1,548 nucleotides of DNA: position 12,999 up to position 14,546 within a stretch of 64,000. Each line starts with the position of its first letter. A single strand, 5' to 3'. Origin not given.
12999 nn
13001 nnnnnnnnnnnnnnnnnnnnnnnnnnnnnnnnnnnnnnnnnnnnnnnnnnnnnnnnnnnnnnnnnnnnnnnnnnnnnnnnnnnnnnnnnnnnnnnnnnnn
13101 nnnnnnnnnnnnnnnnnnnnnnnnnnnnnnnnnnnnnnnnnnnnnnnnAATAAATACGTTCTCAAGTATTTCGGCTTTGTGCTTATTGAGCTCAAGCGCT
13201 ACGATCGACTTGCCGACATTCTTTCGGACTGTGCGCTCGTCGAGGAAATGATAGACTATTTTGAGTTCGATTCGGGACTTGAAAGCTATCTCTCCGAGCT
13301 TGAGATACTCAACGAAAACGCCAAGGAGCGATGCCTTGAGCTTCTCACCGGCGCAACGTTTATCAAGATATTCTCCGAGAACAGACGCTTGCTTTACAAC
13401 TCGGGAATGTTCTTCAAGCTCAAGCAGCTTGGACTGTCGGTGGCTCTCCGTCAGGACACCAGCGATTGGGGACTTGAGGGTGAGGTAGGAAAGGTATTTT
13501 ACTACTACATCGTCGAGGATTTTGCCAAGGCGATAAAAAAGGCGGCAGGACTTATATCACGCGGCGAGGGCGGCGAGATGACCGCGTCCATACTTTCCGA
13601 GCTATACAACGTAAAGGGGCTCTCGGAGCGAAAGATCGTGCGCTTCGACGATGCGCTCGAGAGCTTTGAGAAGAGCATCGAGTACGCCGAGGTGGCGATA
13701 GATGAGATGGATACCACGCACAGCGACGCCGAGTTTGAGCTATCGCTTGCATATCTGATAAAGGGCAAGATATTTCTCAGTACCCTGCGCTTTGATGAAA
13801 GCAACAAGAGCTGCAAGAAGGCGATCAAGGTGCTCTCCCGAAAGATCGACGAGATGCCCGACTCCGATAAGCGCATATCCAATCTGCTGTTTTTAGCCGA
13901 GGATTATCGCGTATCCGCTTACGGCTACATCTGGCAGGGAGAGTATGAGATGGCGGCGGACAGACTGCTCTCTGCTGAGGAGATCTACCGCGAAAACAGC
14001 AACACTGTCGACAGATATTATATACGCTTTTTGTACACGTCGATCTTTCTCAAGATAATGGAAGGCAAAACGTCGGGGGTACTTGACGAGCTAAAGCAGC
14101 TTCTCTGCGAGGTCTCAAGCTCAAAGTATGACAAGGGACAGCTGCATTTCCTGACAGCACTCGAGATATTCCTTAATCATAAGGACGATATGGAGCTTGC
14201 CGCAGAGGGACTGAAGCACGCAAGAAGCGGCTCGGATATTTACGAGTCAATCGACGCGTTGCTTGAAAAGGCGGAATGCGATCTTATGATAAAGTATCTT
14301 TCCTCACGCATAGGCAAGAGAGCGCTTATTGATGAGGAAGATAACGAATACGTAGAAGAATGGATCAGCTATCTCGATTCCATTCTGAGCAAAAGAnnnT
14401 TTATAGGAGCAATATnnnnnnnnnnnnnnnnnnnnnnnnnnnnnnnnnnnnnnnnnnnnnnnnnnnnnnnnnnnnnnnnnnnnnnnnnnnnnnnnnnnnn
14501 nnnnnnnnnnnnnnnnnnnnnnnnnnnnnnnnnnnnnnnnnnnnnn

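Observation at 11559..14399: Single polypeptide with plant-TNL-like order: TIR, NACHT NTPase, TPR-like sensor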

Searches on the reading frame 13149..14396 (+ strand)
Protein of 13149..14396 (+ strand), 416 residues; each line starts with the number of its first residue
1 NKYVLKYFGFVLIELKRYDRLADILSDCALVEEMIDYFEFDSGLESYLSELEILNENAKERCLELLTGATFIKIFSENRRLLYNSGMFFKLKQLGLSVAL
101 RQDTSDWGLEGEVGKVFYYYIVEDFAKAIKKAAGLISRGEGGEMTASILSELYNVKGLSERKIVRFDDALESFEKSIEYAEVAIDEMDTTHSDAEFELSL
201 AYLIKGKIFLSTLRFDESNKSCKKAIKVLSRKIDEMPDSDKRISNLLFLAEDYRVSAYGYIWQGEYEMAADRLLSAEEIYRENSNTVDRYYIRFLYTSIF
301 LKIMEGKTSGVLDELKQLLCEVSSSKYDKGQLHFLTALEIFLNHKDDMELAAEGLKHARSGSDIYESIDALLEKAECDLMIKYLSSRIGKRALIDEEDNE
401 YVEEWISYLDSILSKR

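Call 69: search_protein_representatives(protein=window:13149-14396:+)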
Query: 416 residues. Proteins with E-value up to 0.001 (for the whole library): 75; up to 1e-10: 46; up to 1e-30: 24. The best 75 are listed.
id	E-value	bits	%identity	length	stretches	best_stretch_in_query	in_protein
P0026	1.2e-169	581.1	66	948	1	1-413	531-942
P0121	2.7e-99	349.5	63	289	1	48-319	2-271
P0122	2.4e-78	280.6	42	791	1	20-412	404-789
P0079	1.5e-77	277.9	41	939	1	3-413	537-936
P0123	8.5e-76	272.2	43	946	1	2-381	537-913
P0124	2.1e-73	264.3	68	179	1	236-414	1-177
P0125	4.1e-70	253.5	59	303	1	1-225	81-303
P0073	5.7e-70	253.0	39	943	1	3-413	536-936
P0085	5.6e-64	233.3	38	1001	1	1-411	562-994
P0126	9.9e-62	225.9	65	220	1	5-176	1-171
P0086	1.4e-59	218.8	40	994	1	3-411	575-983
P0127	1.4e-44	169.5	46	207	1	213-416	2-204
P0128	9.8e-43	163.3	32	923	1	3-413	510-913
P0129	1.1e-42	163.2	31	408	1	15-414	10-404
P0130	3.5e-42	161.5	33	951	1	1-411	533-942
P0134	1.6e-38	149.5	32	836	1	2-385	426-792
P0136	3.0e-32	128.8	30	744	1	2-410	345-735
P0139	4.0e-29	118.6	30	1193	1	7-388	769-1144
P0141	2.0e-27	113.0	27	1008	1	12-389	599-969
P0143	9.7e-24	100.8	27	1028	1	1-384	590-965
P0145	2.7e-22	96.0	30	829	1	2-414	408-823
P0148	3.0e-19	86.0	29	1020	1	3-304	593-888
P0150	1.6e-18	83.6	29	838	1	2-414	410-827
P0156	6.1e-12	62.0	24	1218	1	18-382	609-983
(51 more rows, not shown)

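Call 70: search_protein_families(library=pfam, proteins=[P0122, P0134, P0136, P0145, P0150, P0139, P0141, P0143, P0148, P0156], max_evalue=0.001)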
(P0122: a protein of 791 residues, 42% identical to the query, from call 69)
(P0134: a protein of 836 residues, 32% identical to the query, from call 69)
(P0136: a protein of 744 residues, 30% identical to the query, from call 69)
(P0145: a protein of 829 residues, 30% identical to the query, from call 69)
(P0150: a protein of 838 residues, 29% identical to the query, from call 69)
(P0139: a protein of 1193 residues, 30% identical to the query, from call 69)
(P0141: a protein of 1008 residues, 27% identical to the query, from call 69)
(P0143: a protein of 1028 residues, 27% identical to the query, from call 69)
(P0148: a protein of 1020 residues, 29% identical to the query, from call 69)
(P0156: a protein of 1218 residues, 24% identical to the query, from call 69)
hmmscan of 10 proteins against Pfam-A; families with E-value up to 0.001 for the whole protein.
P0122 (791 aa): 0 families

P0134 (836 aa): 6 families
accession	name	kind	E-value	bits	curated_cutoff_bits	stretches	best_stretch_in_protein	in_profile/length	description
PF24883.2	NPHP3_N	-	3.7e-29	102.5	24.8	1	67-224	4-164/164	Nephrocystin 3, N-terminal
PF25521.1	HTH_TANC1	-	4.3e-10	40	27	1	328-456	7-144/154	TANC1-like, winged helix-turn-helix domain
PF13191.12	AAA_16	-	2.4e-07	31.8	32.6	1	62-202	1-152/167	AAA ATPase domain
PF13424.12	TPR_12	-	9.8e-07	29.3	30.1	1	572-645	2-77/77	Tetratricopeptide repeat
PF05729.18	NACHT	-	8e-06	26.2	26.7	1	86-227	3-132/167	NACHT domain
PF01637.24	ATPase_2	-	1.5e-05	25.4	33.2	1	63-204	1-133/225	ATPase domain predominantly from Archaea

P0136 (744 aa): 7 families
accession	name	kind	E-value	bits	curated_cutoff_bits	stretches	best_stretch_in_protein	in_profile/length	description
PF24883.2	NPHP3_N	-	4.5e-18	66.4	24.8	1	1-139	25-164/164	Nephrocystin 3, N-terminal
PF25521.1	HTH_TANC1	-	1.6e-08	35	27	1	242-366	5-133/154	TANC1-like, winged helix-turn-helix domain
PF13424.12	TPR_12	-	2.2e-08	34.6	30.1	0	494-563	7-77/77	Tetratricopeptide repeat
PF07719.23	TPR_2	-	1.2e-06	28.6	27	0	662-688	3-29/34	Tetratricopeptide repeat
PF05729.18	NACHT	-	6.5e-05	23.3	26.7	1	1-161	3-156/167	NACHT domain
PF13401.12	AAA_22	-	0.00019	22.2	27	1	3-111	10-98/130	AAA domain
PF13191.12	AAA_16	-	0.00046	21.2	32.6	1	3-121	29-156/167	AAA ATPase domain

P0145 (829 aa): 2 families
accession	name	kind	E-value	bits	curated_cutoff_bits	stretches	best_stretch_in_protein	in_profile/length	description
PF24883.2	NPHP3_N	-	6.2e-13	49.7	24.8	1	36-204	4-164/164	Nephrocystin 3, N-terminal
PF13424.12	TPR_12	-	0.00055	20.5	30.1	0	574-640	3-69/77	Tetratricopeptide repeat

P0150 (838 aa): 2 families
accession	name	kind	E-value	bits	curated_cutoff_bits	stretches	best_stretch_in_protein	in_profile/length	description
PF24883.2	NPHP3_N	-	1.5e-15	58.2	24.8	1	36-204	4-164/164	Nephrocystin 3, N-terminal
PF25520.1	AAA_lid_TANC1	-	0.00052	20.6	29.1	0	229-298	25-96/96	TANC1-like, AAA+ ATPase lid domain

P0139 (1193 aa): 5 families
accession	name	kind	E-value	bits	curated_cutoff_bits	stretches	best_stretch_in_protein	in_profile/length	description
PF00536.37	SAM_1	-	7.9e-16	58.6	23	1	3-59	8-64/64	SAM domain (Sterile alpha motif)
PF07647.24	SAM_2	-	4.8e-13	49.5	20.5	1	2-59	8-66/66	SAM domain (Sterile alpha motif)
PF24883.2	NPHP3_N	-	8.9e-09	36.2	24.8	1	397-508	20-141/164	Nephrocystin 3, N-terminal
PF05729.18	NACHT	-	2.6e-07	31.1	26.7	1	402-517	3-107/167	NACHT domain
PF13401.12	AAA_22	-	0.00016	22.5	27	1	398-534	4-127/130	AAA domain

P0141 (1008 aa): 5 families
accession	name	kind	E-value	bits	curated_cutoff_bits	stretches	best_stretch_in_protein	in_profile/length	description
PF24883.2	NPHP3_N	-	7.9e-23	81.9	24.8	1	213-369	14-164/164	Nephrocystin 3, N-terminal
PF13676.11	TIR_2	-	1e-21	78.1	28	1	11-126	1-112/122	TIR domain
PF13191.12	AAA_16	-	6e-06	27.3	32.6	1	217-351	19-156/167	AAA ATPase domain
PF05729.18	NACHT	-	6.5e-06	26.5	26.7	1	222-377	1-139/167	NACHT domain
PF13424.12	TPR_12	-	0.00059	20.4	30.1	0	706-761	14-69/77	Tetratricopeptide repeat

P0143 (1028 aa): 7 families
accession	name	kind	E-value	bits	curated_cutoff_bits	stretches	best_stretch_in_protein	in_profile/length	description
PF24883.2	NPHP3_N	-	4.6e-21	76.1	24.8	1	225-383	4-164/164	Nephrocystin 3, N-terminal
PF13676.11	TIR_2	-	1.3e-16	61.6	28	1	53-165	1-109/122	TIR domain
PF25521.1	HTH_TANC1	-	5.9e-11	42.8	27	1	483-604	2-125/154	TANC1-like, winged helix-turn-helix domain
PF13191.12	AAA_16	-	6e-05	24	32.6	1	221-366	2-157/167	AAA ATPase domain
PF13424.12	TPR_12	-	0.0001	22.9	30.1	0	738-797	3-64/77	Tetratricopeptide repeat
PF07719.23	TPR_2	-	0.00014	22.2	27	0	740-769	3-32/34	Tetratricopeptide repeat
PF00515.34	TPR_1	-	0.00024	21.2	27.8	0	744-767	7-30/34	Tetratricopeptide repeat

P0148 (1020 aa): 3 families
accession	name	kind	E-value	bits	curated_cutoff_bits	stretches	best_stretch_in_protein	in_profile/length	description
PF24883.2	NPHP3_N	-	2.2e-21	77.2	24.8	1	222-383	4-164/164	Nephrocystin 3, N-terminal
PF13676.11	TIR_2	-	5e-17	62.9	28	1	49-161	1-109/122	TIR domain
PF25521.1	HTH_TANC1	-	2.2e-07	31.2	27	1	483-611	2-131/154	TANC1-like, winged helix-turn-helix domain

P0156 (1218 aa): 3 families
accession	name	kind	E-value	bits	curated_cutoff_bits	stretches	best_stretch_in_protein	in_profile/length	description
PF00300.27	His_Phos_1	-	4.3e-39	134.6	21.7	1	1027-1203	1-189/194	Histidine phosphatase superfamily (branch 1)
PF24883.2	NPHP3_N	-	9.4e-14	52.4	24.8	1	249-393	17-163/164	Nephrocystin 3, N-terminal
PF05729.18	NACHT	-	0.00023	21.5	26.7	0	256-406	3-143/167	NACHT domain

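Call 72: find_encoding_contigs(protein=P0156, flank=5000, max_places=3)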
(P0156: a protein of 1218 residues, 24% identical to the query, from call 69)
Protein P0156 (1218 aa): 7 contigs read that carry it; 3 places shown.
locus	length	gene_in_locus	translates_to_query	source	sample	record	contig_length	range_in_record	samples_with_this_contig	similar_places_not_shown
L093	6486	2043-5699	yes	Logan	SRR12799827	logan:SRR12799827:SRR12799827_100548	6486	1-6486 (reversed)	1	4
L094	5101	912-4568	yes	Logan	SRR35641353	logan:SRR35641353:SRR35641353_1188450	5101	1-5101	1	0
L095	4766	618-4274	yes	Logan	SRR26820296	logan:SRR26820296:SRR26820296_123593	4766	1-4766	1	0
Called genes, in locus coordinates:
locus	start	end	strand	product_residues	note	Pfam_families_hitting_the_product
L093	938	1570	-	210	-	-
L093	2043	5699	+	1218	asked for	PF24883:NPHP3_N, PF00300:His_Phos_1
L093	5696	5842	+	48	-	-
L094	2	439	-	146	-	?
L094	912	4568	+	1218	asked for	PF24883:NPHP3_N, PF00300:His_Phos_1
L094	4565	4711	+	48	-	-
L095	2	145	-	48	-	?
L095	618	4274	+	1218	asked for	PF24883:NPHP3_N, PF00300:His_Phos_1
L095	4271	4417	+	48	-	-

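Call 73: find_encoding_contigs(protein=P0145, flank=5000, max_places=3)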
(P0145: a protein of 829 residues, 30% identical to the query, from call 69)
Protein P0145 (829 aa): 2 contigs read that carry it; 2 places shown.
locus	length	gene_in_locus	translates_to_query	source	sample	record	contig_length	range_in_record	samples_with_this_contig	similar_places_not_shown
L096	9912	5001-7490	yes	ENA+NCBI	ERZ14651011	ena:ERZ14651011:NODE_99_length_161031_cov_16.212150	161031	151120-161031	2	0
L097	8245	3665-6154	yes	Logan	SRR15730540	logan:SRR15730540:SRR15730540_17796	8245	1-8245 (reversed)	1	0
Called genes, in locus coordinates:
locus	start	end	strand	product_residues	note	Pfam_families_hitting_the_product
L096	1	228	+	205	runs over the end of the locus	-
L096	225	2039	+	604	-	PF07275:ArdA (faint)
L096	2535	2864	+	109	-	PF12844:HTH_19, PF01381:HTH_3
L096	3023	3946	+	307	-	PF08843:AbiEii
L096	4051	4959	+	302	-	PF02811:PHP (weak)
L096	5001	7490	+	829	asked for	PF24883:NPHP3_N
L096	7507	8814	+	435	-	-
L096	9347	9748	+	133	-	-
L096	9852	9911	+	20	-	?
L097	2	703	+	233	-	?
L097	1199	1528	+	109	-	PF12844:HTH_19, PF01381:HTH_3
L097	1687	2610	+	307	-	PF08843:AbiEii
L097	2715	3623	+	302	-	PF02811:PHP (weak)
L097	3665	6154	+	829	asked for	PF24883:NPHP3_N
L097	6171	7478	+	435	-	-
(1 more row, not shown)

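Call 74: find_encoding_contigs(protein=P0134, flank=5000, max_places=3)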
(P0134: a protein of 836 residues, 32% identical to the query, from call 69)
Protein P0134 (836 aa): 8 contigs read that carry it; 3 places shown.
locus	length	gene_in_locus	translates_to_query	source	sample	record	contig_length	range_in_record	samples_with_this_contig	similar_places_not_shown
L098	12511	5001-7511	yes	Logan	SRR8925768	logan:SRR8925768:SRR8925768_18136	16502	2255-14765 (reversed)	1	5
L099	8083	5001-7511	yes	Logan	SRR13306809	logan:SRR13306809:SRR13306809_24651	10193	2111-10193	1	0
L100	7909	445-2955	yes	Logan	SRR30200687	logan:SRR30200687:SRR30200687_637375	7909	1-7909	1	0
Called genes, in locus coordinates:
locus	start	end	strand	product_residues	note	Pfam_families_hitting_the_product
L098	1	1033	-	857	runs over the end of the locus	PF02026:RyR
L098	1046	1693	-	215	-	PF00300:His_Phos_1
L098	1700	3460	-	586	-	PF13676:TIR_2, PF00016:RuBisCO_large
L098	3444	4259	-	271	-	-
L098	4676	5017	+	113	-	PF01582:TIR (weak), PF13676:TIR_2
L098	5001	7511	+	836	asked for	PF01637:ATPase_2 (faint), PF13191:AAA_16 (weak), PF24883:NPHP3_N, PF05729:NACHT (weak), PF25521:WHD_TANC1, PF13424:TPR_12 (faint)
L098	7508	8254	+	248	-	PF23023:Anti-Pycsar_Apyc1, PF00753:Lactamase_B (weak), PF12706:Lactamase_B_2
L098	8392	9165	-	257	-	PF00459:Inositol_P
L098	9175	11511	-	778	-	PF01582:TIR (weak), PF13676:TIR_2, PF00515:TPR_1 (faint), PF00931:NB-ARC (faint), PF07719:TPR_2 (faint), PF20720:nSTAND3 (faint), PF17874:TPR_MalT (faint), PF13424:TPR_12, +1 more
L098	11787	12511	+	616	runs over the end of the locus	-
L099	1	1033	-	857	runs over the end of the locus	PF02026:RyR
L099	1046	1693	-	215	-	PF00300:His_Phos_1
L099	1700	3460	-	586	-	PF13676:TIR_2, PF00016:RuBisCO_large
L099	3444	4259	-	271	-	-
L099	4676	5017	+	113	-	PF01582:TIR (weak), PF13676:TIR_2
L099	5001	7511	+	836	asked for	PF01637:ATPase_2 (faint), PF13191:AAA_16 (weak), PF24883:NPHP3_N, PF05729:NACHT (weak), PF25521:WHD_TANC1, PF13424:TPR_12 (faint)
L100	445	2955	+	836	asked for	PF01637:ATPase_2 (faint), PF13191:AAA_16 (weak), PF24883:NPHP3_N, PF05729:NACHT (weak), PF25521:WHD_TANC1, PF13424:TPR_12 (faint)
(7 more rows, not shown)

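Call 75: search_protein_families(library=pfam, proteins=[L098:1700-3457:-, L098:1046-1690:-, L098:9175-11508:-, L098:8392-9162:-, L098:3444-4256:-, L096:4051-4956:+, L096:7507-8811:+], max_evalue=0.01)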
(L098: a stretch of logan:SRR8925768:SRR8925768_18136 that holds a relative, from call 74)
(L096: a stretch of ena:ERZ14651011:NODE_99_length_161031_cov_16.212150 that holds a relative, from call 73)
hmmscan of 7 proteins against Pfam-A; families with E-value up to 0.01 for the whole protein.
L098:1700-3457:- (585 aa): 4 families
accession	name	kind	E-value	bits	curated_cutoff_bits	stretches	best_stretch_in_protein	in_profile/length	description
PF00016.26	RuBisCO_large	-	1.4e-52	179.3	30.1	1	297-574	7-299/299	Ribulose bisphosphate carboxylase large chain, catalytic domain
PF13676.11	TIR_2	-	4.3e-10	40.6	28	1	2-94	1-90/122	TIR domain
PF02788.21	RuBisCO_large_N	-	0.00082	20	20.7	1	160-280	5-119/120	Ribulose bisphosphate carboxylase large chain, N-terminal domain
PF01582.25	TIR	-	0.0093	16.2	21.3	0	2-84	4-81/179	TIR domain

L098:1046-1690:- (214 aa): 1 family
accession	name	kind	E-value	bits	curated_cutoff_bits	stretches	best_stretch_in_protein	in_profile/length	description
PF00300.27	His_Phos_1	-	4.3e-44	151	21.7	1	4-189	1-183/194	Histidine phosphatase superfamily (branch 1)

L098:9175-11508:- (777 aa): 15 families
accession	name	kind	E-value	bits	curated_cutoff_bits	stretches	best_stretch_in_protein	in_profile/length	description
PF13676.11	TIR_2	-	3.5e-15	57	28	1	4-92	1-93/122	TIR domain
PF13424.12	TPR_12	-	2.1e-13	50.7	30.1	1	648-716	6-76/77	Tetratricopeptide repeat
PF07719.23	TPR_2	-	2.3e-08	34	27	1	649-673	5-29/34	Tetratricopeptide repeat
PF13181.12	TPR_8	-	1.1e-07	31.9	25.7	2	650-674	6-30/34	Tetratricopeptide repeat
PF00515.34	TPR_1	-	4.5e-07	29.9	27.8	1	651-672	7-28/34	Tetratricopeptide repeat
PF01582.25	TIR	-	6.6e-06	26.5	21.3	1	14-88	16-90/179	TIR domain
PF17874.7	TPR_MalT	-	1.3e-05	25.1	45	1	603-757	38-193/336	MalT-like TPR region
PF20720.3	nSTAND3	-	1.9e-05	24.9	27.2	1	163-222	5-62/155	Novel STAND NTPase 3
PF00931.28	NB-ARC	-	2e-05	24.4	23.5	1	165-262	5-106/248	NB-ARC domain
PF25063.1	ARM_TT21_C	-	0.00059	20.2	35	1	690-756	60-126/209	Tetratricopeptide repeat protein 21 C-terminal ARM domain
PF13428.12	TPR_14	-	0.0021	19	23.5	0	650-676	6-32/44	Tetratricopeptide repeat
PF09976.15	TPR_21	-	0.0031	17.7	25.5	0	579-680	90-181/193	Tetratricopeptide repeat-like domain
PF13374.12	TPR_10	-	0.0036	17.7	27.5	0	651-675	8-32/42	Tetratricopeptide repeat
PF13176.12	TPR_7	-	0.0038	17.6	27.9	0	655-674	9-28/36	Tetratricopeptide repeat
PF01367.25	5_3_exonuc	-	0.0076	17.2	40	0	180-230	19-69/97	5'-3' exonuclease, C-terminal SAM fold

L098:8392-9162:- (256 aa): 1 family
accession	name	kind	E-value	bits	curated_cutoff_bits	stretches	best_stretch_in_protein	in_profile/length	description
PF00459.30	Inositol_P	-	6.1e-39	134.6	27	1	8-225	12-247/271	Inositol monophosphatase family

L098:3444-4256:- (270 aa): 0 families

L096:4051-4956:+ (302 aa): 1 family
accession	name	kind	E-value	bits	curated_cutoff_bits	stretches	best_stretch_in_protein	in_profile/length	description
PF02811.25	PHP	-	2.6e-06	28.3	26.4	1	8-180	1-111/164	PHP domain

L096:7507-8811:+ (435 aa): 0 families

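Call 77: search_protein_families(library=padloc, proteins=[L096:4051-4956:+, L098:1046-1690:-, L096:7507-8811:+], max_evalue=0.001)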
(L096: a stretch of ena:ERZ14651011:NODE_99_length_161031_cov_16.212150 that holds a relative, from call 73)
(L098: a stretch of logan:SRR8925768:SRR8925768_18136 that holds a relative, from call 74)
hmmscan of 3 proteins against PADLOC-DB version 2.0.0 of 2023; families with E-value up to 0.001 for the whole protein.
L096:4051-4956:+ (302 aa): 0 families

L098:1046-1690:- (214 aa): 0 families

L096:7507-8811:+ (435 aa): 0 families
